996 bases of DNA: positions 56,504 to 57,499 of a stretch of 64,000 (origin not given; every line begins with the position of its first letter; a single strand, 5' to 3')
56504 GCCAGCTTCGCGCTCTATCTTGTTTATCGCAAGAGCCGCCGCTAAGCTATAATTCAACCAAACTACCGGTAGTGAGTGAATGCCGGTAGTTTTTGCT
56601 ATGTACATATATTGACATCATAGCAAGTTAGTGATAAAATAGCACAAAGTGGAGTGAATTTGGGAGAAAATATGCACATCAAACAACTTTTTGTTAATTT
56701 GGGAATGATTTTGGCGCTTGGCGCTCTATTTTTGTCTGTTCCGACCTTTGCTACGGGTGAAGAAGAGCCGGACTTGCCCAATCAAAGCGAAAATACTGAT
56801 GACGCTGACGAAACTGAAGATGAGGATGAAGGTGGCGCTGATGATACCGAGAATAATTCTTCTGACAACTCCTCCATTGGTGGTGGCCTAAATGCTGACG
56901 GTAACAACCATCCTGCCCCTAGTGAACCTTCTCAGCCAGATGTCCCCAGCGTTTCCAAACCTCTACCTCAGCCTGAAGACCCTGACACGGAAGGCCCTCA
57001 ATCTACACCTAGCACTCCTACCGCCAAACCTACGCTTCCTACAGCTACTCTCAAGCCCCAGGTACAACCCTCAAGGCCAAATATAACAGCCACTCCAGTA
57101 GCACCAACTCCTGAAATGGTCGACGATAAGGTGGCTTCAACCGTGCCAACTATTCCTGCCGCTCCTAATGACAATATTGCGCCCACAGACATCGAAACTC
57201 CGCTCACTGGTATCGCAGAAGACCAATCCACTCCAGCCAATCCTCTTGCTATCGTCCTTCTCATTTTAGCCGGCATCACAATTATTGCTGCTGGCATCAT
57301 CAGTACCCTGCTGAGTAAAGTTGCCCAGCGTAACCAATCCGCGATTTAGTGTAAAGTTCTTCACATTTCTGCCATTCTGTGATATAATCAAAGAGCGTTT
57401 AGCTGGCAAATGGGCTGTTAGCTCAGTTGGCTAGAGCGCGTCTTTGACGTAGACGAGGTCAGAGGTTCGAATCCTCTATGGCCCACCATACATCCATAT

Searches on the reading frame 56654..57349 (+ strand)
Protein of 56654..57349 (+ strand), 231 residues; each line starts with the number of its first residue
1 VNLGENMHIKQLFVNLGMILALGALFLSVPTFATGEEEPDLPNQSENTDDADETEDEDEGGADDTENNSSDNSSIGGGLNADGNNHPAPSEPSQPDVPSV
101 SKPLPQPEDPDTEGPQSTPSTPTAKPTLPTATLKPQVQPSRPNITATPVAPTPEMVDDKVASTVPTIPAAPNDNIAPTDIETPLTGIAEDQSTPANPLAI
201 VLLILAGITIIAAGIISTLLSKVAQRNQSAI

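Call 5: search_protein_families(library=pfam, proteins=[window:56654-57349:+], max_evalue=0.1)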
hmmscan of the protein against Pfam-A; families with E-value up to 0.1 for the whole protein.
window:56654-57349:+ (231 aa): 1 family
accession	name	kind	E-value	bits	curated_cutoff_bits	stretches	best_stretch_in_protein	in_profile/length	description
PF14851.11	FAM176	-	0.043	14.1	31.5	1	14-72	30-87/152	FAM176 family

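Call 28: search_protein_families(library=ncbifam, proteins=[window:56654-57346:+], max_evalue=1)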
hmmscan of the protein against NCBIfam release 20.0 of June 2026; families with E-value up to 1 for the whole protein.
window:56654-57346:+ (231 aa): 0 families
